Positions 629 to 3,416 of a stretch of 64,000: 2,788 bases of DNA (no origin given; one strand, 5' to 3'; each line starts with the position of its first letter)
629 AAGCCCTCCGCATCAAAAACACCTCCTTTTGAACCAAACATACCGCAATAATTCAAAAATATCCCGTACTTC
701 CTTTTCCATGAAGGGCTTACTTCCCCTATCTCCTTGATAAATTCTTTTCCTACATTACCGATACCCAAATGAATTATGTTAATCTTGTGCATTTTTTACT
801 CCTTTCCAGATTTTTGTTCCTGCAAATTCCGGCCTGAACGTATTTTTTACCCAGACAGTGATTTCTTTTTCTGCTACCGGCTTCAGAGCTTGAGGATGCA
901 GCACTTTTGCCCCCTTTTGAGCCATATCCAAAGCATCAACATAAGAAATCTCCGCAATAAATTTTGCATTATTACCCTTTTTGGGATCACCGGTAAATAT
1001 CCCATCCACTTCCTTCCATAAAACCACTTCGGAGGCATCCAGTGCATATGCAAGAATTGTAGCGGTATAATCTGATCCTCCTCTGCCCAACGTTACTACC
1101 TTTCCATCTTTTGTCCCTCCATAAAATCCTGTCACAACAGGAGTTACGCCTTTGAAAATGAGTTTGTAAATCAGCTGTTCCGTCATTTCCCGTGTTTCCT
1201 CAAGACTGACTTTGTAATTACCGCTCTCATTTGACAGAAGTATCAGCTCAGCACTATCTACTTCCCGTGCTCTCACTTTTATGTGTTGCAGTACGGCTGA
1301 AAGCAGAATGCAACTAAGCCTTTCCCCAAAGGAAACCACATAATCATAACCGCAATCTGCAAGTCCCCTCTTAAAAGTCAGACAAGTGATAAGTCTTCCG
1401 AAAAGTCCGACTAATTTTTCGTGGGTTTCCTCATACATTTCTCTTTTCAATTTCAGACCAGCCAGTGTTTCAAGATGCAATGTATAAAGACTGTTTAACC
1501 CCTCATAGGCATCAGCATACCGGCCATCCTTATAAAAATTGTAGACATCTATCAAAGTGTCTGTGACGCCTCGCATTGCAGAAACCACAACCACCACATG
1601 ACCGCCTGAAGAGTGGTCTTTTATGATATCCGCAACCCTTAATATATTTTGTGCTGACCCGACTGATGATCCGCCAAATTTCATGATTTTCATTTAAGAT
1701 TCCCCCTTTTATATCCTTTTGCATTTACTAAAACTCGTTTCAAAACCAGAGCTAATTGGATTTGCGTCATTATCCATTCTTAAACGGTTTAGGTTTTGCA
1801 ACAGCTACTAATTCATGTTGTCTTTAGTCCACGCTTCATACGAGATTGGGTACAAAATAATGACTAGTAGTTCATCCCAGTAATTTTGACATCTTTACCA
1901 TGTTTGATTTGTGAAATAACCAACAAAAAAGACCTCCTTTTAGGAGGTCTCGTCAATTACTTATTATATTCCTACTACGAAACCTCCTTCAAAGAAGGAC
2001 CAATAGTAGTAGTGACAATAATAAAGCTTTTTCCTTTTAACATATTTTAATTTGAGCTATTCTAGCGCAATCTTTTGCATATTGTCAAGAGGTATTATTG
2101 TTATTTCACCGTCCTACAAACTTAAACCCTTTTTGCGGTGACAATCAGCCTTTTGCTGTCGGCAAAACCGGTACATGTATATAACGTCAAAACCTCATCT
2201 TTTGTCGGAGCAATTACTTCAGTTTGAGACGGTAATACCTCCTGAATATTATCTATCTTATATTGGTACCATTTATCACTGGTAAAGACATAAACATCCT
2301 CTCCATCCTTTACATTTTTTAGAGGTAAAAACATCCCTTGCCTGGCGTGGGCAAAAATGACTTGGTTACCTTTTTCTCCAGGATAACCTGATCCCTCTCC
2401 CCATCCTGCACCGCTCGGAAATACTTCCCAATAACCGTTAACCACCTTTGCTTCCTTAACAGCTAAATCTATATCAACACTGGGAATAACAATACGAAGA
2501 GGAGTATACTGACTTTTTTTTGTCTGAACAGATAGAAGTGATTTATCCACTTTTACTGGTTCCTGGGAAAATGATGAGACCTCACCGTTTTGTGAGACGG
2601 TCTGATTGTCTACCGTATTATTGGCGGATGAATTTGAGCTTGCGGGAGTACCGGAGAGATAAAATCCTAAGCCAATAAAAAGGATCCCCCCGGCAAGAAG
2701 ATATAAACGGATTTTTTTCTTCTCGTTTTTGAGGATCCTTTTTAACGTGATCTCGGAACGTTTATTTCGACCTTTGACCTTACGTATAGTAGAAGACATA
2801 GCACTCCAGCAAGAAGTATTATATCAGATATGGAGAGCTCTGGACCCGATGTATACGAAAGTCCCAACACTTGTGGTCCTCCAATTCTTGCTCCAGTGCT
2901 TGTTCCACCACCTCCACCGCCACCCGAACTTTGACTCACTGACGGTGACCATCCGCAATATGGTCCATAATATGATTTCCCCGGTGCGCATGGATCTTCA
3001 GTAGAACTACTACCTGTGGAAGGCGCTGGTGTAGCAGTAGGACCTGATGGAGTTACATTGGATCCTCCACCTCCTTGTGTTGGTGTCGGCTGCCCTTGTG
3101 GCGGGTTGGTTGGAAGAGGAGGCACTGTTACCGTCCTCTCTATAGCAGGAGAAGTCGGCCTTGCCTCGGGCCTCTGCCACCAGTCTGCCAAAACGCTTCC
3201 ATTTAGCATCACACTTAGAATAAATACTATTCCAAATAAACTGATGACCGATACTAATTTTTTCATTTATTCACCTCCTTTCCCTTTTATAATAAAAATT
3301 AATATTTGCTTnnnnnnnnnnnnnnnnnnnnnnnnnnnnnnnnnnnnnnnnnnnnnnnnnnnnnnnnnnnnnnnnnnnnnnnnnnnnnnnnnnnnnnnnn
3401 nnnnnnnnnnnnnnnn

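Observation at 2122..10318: Sortase-centred surface locus with three paralogous Asn/Thr/Gly-ladder repeat proteins and a GT-C membrane glycosyltransferase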

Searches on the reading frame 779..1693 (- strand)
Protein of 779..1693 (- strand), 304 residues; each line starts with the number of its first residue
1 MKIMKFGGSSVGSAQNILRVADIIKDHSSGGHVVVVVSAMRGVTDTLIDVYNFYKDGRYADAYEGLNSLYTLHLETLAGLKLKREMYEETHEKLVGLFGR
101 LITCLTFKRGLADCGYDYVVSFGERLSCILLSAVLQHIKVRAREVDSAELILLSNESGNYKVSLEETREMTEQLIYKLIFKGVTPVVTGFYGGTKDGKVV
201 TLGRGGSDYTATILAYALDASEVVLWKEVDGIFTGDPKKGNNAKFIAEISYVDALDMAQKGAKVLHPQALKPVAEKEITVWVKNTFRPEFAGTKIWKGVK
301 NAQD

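Call 78: search_protein_families(library=pfam, proteins=[window:779-1693:-], max_evalue=1)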
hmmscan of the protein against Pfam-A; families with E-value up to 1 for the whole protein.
window:779-1693:- (304 aa): 1 family
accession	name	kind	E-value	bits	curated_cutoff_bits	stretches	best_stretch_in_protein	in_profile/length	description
PF00696.33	AA_kinase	-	4e-51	174.4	24.9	1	2-284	3-234/234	Amino acid kinase family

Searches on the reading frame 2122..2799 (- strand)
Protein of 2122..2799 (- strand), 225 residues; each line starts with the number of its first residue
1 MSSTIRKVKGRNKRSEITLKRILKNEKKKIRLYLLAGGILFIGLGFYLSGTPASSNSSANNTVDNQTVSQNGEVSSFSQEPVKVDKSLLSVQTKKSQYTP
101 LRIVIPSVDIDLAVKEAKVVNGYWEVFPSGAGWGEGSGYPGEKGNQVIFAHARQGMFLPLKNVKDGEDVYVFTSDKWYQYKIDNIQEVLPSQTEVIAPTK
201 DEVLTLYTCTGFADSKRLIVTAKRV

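Call 3: search_protein_families(library=pfam, proteins=[window:2122-2799:-], max_evalue=0.1)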
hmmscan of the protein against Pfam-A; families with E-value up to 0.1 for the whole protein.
window:2122-2799:- (225 aa): 1 family
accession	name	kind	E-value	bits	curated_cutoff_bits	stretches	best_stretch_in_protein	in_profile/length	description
PF04203.18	Sortase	-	1.7e-25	89.6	26.6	1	103-225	1-125/125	Sortase domain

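Call 4: search_protein_families(library=ncbifam, proteins=[window:2122-2799:-], max_evalue=0.1)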
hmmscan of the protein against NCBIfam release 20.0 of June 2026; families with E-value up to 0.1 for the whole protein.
window:2122-2799:- (225 aa): 8 families
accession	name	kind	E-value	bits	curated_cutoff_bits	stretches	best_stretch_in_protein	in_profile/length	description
NF033745.1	class_C_sortase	subfamily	5.4e-17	62.3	160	1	64-224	55-220/220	class C sortase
TIGR01076.1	sortase_fam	subfamily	5.8e-17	61.8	39.35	1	103-225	3-128/136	sortase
NF058671.1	sortase_SrtD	exception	6e-16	58.7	140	1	34-222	5-185/187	class D sortase, LPxTATN-specific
NF033747.1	class_E_sortase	subfamily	1.2e-15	57.9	160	1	55-223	30-204/211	class E sortase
NF033746.1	class_D_sortase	subfamily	3.7e-12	46.2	165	1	115-224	20-133/135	class D sortase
NF033748.1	class_F_sortase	subfamily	6.1e-10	38.9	166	1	95-216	6-140/155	class F sortase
TIGR03784.1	marine_sortase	equivalog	2.4e-08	33.8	158.25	1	130-214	77-161/174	class GN sortase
TIGR03064.1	sortase_srtB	equivalog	0.017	14.5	153.75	1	172-220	187-235/235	class B sortase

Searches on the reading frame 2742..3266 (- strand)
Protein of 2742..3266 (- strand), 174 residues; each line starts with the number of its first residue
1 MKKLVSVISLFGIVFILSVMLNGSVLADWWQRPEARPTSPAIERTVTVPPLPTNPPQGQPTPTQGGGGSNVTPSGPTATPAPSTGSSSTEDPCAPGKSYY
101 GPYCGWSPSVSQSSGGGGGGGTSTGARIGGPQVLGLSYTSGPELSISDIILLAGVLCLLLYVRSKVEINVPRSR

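Call 3: search_protein_families(library=pfam, proteins=[window:2742-3266:-], max_evalue=0.1)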
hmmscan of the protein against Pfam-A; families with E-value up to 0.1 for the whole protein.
window:2742-3266:- (174 aa): 0 families

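Call 4: search_protein_families(library=ncbifam, proteins=[window:2742-3266:-], max_evalue=0.1)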
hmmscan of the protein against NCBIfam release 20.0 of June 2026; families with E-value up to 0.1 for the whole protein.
window:2742-3266:- (174 aa): 0 families

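Call 78: search_protein_families(library=pfam, proteins=[window:2742-3266:-], max_evalue=1)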
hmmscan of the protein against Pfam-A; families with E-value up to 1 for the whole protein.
window:2742-3266:- (174 aa): 0 families
